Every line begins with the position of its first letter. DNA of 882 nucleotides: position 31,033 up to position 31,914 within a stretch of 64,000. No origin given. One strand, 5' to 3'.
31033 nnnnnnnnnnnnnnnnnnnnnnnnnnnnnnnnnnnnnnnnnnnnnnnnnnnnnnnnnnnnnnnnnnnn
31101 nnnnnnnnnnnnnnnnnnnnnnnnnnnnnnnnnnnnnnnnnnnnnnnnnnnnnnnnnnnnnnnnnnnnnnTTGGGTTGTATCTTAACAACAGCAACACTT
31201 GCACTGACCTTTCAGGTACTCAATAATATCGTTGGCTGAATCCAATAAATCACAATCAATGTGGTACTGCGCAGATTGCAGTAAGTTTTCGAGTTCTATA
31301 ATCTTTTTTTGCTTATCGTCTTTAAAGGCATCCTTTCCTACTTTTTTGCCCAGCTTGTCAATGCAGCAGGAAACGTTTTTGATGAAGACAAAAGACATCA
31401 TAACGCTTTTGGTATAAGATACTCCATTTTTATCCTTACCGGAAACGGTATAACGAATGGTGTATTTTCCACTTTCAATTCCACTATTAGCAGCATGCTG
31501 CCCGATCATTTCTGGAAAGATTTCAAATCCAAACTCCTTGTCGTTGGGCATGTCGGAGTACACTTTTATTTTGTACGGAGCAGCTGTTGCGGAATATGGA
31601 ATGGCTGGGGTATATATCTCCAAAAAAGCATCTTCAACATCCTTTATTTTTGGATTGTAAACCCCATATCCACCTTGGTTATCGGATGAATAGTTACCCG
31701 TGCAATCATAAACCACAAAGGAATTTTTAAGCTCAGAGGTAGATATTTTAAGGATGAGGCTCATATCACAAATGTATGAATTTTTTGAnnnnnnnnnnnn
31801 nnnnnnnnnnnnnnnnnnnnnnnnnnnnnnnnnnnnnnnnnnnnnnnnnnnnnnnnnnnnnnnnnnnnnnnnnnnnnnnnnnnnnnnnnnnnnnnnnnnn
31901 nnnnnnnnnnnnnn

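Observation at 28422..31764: Six consecutive fibre-region proteins carry poly-cysteine motifs, mostly at their termini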

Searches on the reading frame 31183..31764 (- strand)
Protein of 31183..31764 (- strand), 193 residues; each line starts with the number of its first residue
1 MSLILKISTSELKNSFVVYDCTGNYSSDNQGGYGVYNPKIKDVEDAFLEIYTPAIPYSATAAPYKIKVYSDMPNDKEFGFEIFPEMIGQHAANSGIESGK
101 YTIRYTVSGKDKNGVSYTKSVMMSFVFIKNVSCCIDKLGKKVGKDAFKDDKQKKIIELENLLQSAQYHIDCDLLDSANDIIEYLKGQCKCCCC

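Call 4: search_protein_families(library=pfam, proteins=[window:31183-31764:-], max_evalue=0.01)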
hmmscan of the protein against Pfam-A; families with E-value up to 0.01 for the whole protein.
window:31183-31764:- (193 aa): 0 families

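Call 5: search_protein_families(library=phrogs, proteins=[window:31183-31764:-], max_evalue=0.01)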
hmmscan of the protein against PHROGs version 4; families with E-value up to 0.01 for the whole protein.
window:31183-31764:- (193 aa): 0 families

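Call 9: find_related_loci(query=window:31183-31764:-, collection=viral_contigs, flank=10000)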
Query window:31183-31764:- (193 aa) in viral_contigs; peptide patterns used: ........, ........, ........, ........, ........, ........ (x = any residue, [..] = any of these).
1 stretches matched a pattern, but none encodes a relative of the query by tblastn (E <= 1e-3).

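Call 11: find_homologous_proteins(query=window:31183-31764:-, max_evalue=0.01)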
Query window:31183-31764:- (193 aa): 9 proteins with E <= 0.01 among 79 candidates.
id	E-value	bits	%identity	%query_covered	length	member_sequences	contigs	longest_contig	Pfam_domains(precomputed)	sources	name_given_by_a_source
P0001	1.6e-125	434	100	100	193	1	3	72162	-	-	-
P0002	8.7e-86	305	72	100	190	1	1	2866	-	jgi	-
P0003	2.0e-76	274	66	100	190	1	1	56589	-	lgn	-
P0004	5.1e-70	253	63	100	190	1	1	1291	-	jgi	jgi:hypothetical protein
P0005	3.6e-63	231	56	100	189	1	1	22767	-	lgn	-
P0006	2.5e-52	195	53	100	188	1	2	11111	-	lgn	-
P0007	3.4e-52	195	52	100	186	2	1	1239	-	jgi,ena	jgi:hypothetical protein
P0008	8.1e-40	155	44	100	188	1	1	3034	-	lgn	-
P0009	5.1e-34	136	41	100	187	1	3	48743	-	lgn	-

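Call 13: find_encoding_contigs(protein=P0003, flank=10000, max_places=2)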
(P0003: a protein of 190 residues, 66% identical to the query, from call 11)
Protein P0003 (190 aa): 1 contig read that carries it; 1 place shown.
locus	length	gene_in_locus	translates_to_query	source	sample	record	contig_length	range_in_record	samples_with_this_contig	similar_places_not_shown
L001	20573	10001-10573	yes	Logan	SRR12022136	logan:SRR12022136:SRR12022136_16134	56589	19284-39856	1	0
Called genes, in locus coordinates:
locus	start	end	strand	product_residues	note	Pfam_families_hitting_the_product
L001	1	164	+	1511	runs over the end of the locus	-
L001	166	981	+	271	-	-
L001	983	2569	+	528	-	-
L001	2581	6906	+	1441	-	-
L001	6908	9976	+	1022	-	-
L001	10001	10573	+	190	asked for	-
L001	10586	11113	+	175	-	-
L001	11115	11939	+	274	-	-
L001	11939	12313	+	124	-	-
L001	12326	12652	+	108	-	-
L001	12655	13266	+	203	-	PF02368:Big_2, PF26918:Ig_Eae (weak)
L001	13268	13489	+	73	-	-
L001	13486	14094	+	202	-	-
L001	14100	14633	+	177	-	-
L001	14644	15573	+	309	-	-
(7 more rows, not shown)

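Call 14: find_encoding_contigs(protein=P0009, flank=10000, max_places=3)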
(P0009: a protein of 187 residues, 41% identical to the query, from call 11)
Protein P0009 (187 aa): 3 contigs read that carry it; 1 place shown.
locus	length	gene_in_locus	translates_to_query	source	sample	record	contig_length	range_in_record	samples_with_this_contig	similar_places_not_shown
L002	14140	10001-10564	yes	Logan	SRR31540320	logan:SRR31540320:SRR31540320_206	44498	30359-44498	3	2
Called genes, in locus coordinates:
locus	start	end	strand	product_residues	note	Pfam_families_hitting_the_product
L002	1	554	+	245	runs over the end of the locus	-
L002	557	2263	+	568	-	-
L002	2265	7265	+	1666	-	PF06414:Zeta_toxin (faint)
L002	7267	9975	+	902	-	-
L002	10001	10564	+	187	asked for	-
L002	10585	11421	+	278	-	-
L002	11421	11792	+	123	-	-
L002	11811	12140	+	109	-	-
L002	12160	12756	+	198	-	-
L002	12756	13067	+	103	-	-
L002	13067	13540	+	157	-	PF13539:Peptidase_M15_4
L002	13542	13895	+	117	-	-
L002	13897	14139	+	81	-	?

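Call 15: find_encoding_contigs(protein=P0005, flank=10000, max_places=2)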
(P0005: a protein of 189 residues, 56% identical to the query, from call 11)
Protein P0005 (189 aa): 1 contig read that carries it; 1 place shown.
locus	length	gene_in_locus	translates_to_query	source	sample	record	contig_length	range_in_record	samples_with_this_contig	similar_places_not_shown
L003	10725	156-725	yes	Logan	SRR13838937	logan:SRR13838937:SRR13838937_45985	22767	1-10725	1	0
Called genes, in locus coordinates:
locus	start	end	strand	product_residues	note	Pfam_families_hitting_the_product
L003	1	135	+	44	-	?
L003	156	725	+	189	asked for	-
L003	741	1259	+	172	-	PF01391:Collagen (weak)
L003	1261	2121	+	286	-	-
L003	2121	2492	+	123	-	-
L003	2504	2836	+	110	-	-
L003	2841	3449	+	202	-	PF02368:Big_2, PF26918:Ig_Eae (weak)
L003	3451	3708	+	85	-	-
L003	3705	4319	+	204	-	-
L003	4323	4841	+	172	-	-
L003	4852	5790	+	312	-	-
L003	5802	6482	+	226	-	-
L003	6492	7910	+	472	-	-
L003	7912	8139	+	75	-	-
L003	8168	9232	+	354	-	-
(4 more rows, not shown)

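Call 16: find_encoding_contigs(protein=P0006, flank=10000, max_places=2)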
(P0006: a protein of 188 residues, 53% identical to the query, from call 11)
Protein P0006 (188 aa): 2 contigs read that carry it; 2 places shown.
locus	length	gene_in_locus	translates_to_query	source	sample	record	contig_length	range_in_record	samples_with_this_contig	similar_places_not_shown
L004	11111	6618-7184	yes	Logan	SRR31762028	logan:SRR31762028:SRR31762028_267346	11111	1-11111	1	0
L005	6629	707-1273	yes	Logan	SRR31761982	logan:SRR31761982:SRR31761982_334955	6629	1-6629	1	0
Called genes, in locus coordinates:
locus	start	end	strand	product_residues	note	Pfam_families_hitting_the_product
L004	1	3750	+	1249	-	?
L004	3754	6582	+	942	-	-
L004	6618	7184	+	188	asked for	-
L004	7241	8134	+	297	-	-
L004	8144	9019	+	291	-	-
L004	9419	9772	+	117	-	-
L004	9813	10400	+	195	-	PF02368:Big_2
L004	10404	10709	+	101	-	-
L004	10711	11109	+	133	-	?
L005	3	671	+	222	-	?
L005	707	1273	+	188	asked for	-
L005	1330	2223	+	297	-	-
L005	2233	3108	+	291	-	-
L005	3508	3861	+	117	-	-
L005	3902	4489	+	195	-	PF02368:Big_2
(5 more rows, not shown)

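Call 17: find_encoding_contigs(protein=P0008, flank=10000, max_places=2)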
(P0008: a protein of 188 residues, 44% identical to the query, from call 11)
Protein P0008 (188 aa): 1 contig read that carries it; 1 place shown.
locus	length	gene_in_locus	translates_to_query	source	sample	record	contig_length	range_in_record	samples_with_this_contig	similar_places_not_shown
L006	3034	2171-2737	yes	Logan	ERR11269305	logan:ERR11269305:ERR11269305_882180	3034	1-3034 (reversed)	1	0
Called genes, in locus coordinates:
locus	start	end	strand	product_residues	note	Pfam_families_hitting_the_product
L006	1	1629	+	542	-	?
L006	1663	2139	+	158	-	-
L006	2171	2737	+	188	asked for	-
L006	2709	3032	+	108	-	?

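Call 18: find_encoding_contigs(protein=P0002, flank=10000, max_places=2)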
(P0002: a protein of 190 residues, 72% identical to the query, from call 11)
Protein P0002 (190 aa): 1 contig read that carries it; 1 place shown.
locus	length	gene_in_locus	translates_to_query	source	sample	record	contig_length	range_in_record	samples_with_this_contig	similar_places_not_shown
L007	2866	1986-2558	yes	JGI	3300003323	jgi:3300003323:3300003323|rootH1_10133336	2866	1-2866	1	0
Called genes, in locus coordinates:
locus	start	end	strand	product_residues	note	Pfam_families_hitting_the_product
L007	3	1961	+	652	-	?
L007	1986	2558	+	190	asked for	-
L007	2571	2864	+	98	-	?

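Call 21: search_dna_similar(query=window:31183-31764:-, collection=phages, mode=protein, max_evalue=1, max_rows=15)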
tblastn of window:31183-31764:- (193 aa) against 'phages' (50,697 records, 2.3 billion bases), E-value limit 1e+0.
No match.

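Call 41: predict_structure(alignment_id=A1)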
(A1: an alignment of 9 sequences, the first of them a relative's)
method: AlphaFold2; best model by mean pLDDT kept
length: 193 residues; sequences in the alignment: 9
mean_pLDDT: 83.6   pTM: 0.80
mean pLDDT of the five models: 83.6, 83.3, 75.2, 73.9, 58.4
residues with pLDDT >= 90: 77; 70-90: 83; 50-70: 29; < 50: 4
segments of 3 or more residues with pLDDT < 50: 190-193
pLDDT, mean of each block of 10 residues (from residue 1): 79 88 65 67 89 92 90 69 87 75 93 87 90 86 86 90 94 93 82 38
secondary structure, 60 per line:
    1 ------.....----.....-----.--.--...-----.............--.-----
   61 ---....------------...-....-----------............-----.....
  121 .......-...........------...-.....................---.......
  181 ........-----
elements in order: E7-11 E16-20 E43-52 E64-67 E80-82 H84-87 E99-110 E116-127 H129-139 H150-170 H174-188

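Call 44: fold_search(model_id=the predicted structure, library=pdb)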
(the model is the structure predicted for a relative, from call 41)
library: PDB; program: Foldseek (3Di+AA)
matches with E <= 10: 1064; with E <= 0.001: 0
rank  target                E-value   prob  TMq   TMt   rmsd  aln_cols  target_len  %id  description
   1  3l5j_A                1.5e-02  0.99  0.34  0.25   4.8       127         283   12  Crystal structure of FnIII domains of human GP130 (Domains 4-6) (released 2010-05-12)
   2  3l5j_B                2.7e-02  0.99  0.34  0.24   4.9       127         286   12  Crystal structure of FnIII domains of human GP130 (Domains 4-6) (released 2010-05-12)
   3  1uus                  4.1e-02  0.33  0.24  0.13  14.1       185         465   12  Structure of an activated Dictyostelium STAT in its DNA-unbound form (released 2004-03-26)
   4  8fn8_B                4.3e-02  0.93  0.32  0.53   5.3       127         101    9  Crystal structure of the C-terminal Fg domain of TNC with the single FN domain of PTPRZ (released 2023-07-12)
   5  6z2o                  4.3e-02  0.77  0.29  0.18   6.7       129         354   16  Crystal structure of wild type OgpA from Akkermansia muciniphila in P 21 21 21 (released 2020-09-30)
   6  6wpx_B                4.3e-02  0.54  0.19  0.09  11.1        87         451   10  Crystal structure of Bacillus licheniformis lipase BlEst2 in propetide form (released 2021-06-09)
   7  7qoj_H                6.5e-02  0.87  0.38  0.39   7.6       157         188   11  Tail barrel assembly of the phicrAss001 virion with C12 symmetry imposed (released 2023-03-29)
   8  6z2p_A                6.5e-02  0.72  0.30  0.18   6.4       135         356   14  Crystal structure of catalytic inactive OgpA from Akkermansia muciniphila in complex with an O-glycopeptide (glycodros (released 2020-09-30)
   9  8pn3_A                6.5e-02  0.66  0.26  0.17   5.8       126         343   10  Crystal structure of the HC7-Glu200Ala mutant complexed to a tetraglycopeptide. (released 2024-03-06)
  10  2dn7_MODEL_1_A        6.9e-02  0.72  0.27  0.43   5.6       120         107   12  Solution structures of the 6th fn3 domain of human receptor-type tyrosine-protein phosphatase F (released 2006-10-25)
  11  6z2q_A                7.3e-02  0.69  0.30  0.18   6.3       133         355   15  Crystal structure of wild type OgpA from Akkermansia muciniphila in complex with an O-glycopeptide (GalGalNAc-TS) prod (released 2020-09-30)
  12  4l9d_A                7.8e-02  0.69  0.26  0.50   6.1       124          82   10  Crystal structure of the PKD1 domain from Vibrio cholerae metalloprotease PrtV (released 2013-07-10)
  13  9i1u_D                7.8e-02  0.38  0.26  0.24   8.5       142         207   13  Lytic polysaccharide monooxygenase from Cellvibrio japonicus - CjAA10B (released 2025-12-24)
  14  7pks_g                7.8e-02  0.30  0.25  0.08   8.8       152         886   10  Structural basis of Integrator-mediated transcription regulation (released 2021-12-08)
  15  6u4z                  8.3e-02  0.57  0.30  0.16   6.6       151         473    9  Crystal Structure of a family 76 glycoside hydrolase from a bovine Bacteroides thetaiotaomicron strain (released 2020-04-29)
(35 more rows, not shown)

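Call 46: search_solved_structures(query=A1, max_evalue=10)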
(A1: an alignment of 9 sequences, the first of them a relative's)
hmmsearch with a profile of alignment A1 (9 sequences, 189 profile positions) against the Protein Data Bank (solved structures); distinct sequences matched with E-value up to 10: 0.

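Call 58: search_protein_representatives(alignment_id=A1)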
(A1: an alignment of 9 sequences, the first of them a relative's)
Query: 9 sequences, 189 profile positions. Proteins with E-value up to 0.001 (for the whole library): 655; up to 1e-10: 232; up to 1e-30: 35. The best 150 are listed.
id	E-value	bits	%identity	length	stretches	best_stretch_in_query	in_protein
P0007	1.4e-83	295.5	-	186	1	1-189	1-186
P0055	8.5e-68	244.0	-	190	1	1-189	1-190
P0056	4.7e-65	235.0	-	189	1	1-189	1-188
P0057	5.9e-65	234.7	-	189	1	1-189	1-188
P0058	1.0e-64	234.0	-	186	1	3-189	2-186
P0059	2.0e-63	229.7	-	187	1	1-189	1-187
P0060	2.1e-63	229.7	-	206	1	1-189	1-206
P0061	1.6e-62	226.8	-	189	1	1-189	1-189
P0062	1.8e-57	210.4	-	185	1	1-189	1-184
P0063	6.8e-56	205.2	-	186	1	1-189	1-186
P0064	1.5e-55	204.1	-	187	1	3-189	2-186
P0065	1.2e-53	197.9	-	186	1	1-189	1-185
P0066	2.6e-53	196.8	-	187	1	1-189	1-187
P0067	5.6e-53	195.7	-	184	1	1-189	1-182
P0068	5.9e-52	192.3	-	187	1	1-189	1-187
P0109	2.6e-25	105.4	-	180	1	1-188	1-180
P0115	1.7e-24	102.8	-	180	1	1-189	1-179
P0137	9.6e-20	87.3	-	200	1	3-188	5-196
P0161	3.2e-17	79.1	-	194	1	2-189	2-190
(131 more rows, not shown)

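Call 73: find_related_loci(query=A1, collection=viral_contigs, flank=7000)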
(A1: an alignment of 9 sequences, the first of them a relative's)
Query A1 (193 aa) in viral_contigs; peptide patterns used: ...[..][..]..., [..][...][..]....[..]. (x = any residue, [..] = any of these).
57 stretches matched a pattern; 2 encode a relative of the query (tblastn E <= 1e-3); 2 distinct loci.
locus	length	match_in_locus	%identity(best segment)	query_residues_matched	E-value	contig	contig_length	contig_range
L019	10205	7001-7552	47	1-193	4e-51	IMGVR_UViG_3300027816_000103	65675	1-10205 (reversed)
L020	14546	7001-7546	44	1-191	2e-45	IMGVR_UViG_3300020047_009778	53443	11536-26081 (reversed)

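Call 74: find_related_loci(query=A1, collection=metagenome_contigs, flank=7000)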
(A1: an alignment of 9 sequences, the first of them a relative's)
Query A1 (193 aa) in metagenome_contigs; peptide patterns used: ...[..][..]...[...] (x = any residue, [..] = any of these).
75 stretches matched a pattern; 3 encode a relative of the query (tblastn E <= 1e-3); 3 distinct loci.
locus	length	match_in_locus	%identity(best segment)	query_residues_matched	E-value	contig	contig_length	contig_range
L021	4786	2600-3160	43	1-193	7e-45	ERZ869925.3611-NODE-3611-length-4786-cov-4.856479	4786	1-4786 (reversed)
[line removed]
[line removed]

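Call 81: search_protein_families(library=pfam, proteins=[window:31183-31764:-], max_evalue=10)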
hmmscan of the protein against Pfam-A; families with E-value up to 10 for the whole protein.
window:31183-31764:- (193 aa): 1 family
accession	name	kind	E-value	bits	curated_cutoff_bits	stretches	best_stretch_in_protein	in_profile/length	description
PF16403.11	Bact_surface_Ig-like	-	0.088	13.3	27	1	98-121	46-69/71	Bacterial surface protein, Ig-like domain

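Call 87: fold_search(model_id=the predicted structure, library=viral)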
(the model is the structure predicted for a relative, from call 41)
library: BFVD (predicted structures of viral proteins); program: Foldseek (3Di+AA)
matches with E <= 10: 1147; with E <= 0.001: 3
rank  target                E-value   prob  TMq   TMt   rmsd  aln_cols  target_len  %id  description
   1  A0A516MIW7            3.5e-09  1.00  0.59  0.58   6.4       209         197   22  (no name in the UniProt tables at hand)
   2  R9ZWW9                2.1e-05  1.00  0.57  0.63   5.2       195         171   13  Structural protein [Cellulophaga phage phi17:2]
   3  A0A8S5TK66            3.5e-04  1.00  0.54  0.44   6.4       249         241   12  Uncharacterized protein [Podoviridae sp. ctz6O13]
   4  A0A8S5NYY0            1.6e-03  0.82  0.24  0.12  16.6       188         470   13  Leucine-rich repeat protein [Siphoviridae sp. ct6bb17]
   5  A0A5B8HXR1            2.3e-03  1.00  0.41  0.33  23.6       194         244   18  Uncharacterized protein [Mimiviridae sp. ChoanoV1]
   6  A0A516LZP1            4.7e-03  0.38  0.21  0.13  18.5       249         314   12  (no name in the UniProt tables at hand)
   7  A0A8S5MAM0            9.6e-03  0.25  0.18  0.17  23.4       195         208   11  Uncharacterized protein (Fragment) [Siphoviridae sp. ctKvA22]
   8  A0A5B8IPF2            1.0e-02  0.93  0.33  0.25  17.4       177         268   10  Uncharacterized protein [Mimiviridae sp. ChoanoV1]
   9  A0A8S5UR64            1.2e-02  0.99  0.42  0.34   5.6       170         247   14  Uncharacterized protein [Podoviridae sp. ctQyH19]
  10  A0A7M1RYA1            1.2e-02  0.98  0.47  0.45   7.5       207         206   12  Uncharacterized protein [uncultured phage cr111_1]
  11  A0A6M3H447            1.6e-02  0.51  0.26  0.06  14.2       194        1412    9  (no name in the UniProt tables at hand)
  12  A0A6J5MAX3            1.6e-02  0.44  0.25  0.17  16.7       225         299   11  Uncharacterized protein [uncultured Caudovirales phage]
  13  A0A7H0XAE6            1.6e-02  0.47  0.27  0.10  10.8       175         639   14  (no name in the UniProt tables at hand)
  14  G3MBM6                2.0e-02  0.84  0.28  0.16   9.2       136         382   17  Gp160 [Bacillus phage G]
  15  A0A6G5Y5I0            3.2e-02  0.54  0.30  0.08  30.0       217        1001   11  (no name in the UniProt tables at hand)
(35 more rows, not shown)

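Call 102: find_encoding_contigs(protein=P0161, flank=6000, max_places=2)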
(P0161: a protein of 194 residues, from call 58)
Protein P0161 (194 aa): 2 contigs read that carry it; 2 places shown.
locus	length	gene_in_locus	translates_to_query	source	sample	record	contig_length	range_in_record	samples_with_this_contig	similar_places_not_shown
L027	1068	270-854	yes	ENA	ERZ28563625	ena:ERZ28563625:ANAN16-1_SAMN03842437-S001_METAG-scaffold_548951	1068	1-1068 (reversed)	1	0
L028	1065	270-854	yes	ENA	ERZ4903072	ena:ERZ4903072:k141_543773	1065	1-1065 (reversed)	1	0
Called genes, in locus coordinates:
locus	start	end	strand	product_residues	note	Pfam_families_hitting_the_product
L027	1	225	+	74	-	?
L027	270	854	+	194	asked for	-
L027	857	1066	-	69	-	?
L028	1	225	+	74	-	?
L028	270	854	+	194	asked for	-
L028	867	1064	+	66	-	?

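Call 103: find_related_loci(query=P0109, collection=viral_contigs, flank=6000)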
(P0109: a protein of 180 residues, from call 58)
Query P0109 (180 aa) in viral_contigs; peptide patterns used: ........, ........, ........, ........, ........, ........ (x = any residue, [..] = any of these).
4 stretches matched a pattern, but none encodes a relative of the query by tblastn (E <= 1e-3).

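Call 105: find_encoding_contigs(protein=P0137, flank=6000, max_places=2)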
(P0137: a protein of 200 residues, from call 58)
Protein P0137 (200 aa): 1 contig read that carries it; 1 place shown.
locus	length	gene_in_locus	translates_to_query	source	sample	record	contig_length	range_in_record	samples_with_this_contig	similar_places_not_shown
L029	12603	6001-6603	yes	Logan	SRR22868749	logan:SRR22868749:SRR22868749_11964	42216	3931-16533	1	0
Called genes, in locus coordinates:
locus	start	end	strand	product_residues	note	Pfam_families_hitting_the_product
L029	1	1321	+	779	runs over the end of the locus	-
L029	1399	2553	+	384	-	-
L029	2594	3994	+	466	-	-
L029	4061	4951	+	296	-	-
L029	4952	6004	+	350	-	PF13573:SprB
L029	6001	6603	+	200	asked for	-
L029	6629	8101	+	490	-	-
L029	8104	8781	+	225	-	-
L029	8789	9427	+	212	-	-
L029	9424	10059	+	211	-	-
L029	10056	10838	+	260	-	-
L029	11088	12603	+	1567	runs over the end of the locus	PF25729:crAss_MUZ_C (weak)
